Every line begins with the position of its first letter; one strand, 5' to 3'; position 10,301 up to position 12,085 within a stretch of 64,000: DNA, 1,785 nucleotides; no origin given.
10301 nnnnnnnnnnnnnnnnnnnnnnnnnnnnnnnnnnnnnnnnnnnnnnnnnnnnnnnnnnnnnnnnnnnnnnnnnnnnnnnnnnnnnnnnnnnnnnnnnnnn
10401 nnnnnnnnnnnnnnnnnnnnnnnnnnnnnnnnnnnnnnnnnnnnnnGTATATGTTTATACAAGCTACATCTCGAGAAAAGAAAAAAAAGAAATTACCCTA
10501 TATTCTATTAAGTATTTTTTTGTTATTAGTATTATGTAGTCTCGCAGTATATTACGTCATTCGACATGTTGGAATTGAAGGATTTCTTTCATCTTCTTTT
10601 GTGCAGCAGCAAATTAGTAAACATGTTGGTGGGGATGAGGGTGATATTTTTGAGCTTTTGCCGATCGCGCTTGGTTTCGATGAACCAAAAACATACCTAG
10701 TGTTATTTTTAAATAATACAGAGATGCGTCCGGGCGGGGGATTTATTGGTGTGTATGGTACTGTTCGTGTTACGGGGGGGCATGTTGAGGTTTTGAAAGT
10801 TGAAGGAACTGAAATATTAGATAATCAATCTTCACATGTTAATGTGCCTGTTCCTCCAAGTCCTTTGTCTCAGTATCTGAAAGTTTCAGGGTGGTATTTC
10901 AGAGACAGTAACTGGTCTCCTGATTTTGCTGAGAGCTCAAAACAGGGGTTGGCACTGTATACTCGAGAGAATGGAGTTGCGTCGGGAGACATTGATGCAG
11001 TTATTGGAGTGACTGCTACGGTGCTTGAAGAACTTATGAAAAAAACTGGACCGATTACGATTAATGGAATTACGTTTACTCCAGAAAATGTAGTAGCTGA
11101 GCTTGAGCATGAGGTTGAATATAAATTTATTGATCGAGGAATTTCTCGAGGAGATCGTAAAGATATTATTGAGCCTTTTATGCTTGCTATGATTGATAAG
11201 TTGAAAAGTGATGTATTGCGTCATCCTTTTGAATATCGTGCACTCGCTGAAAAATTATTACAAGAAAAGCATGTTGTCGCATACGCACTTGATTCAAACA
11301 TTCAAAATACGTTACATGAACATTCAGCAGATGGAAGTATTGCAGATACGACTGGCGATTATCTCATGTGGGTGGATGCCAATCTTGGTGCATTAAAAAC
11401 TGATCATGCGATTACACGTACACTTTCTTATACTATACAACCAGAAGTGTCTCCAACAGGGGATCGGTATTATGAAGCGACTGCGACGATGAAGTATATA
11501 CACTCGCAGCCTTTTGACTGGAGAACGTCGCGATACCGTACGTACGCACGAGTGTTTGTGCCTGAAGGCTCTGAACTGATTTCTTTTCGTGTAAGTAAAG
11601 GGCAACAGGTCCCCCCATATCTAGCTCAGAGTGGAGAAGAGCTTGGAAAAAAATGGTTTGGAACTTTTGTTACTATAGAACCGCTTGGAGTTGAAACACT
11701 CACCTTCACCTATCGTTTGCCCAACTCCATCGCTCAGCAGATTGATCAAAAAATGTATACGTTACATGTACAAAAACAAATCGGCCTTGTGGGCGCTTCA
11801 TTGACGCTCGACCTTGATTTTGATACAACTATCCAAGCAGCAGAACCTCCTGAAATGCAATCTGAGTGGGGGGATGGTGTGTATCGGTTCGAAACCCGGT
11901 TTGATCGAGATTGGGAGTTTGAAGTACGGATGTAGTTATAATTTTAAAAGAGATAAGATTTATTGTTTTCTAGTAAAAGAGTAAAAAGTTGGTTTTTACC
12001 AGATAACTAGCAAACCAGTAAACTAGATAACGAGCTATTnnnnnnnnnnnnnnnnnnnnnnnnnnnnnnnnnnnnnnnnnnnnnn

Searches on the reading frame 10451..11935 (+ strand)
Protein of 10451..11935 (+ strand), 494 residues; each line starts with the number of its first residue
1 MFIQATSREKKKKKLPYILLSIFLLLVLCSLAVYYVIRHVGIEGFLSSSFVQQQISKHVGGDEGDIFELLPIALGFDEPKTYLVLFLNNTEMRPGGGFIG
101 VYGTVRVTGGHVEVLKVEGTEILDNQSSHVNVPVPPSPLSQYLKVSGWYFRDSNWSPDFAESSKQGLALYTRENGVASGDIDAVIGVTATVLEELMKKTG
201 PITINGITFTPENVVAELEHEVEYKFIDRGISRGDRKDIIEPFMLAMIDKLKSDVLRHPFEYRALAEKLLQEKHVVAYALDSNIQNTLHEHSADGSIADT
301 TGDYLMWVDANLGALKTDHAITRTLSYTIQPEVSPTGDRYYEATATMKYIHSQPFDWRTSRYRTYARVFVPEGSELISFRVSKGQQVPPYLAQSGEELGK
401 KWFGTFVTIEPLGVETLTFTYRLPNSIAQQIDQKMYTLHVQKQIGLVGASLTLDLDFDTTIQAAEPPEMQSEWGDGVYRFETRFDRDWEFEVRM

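Call 56: search_protein_families(library=pfam, proteins=[window:10451-11935:+], max_evalue=0.00001)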
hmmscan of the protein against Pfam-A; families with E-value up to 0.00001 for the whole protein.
window:10451-11935:+ (494 aa): 1 family
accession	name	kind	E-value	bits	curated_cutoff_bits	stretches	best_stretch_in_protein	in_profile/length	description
PF13196.11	DUF4012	-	1.7e-30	106.9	28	1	77-222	1-143/144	Protein of unknown function (DUF4012)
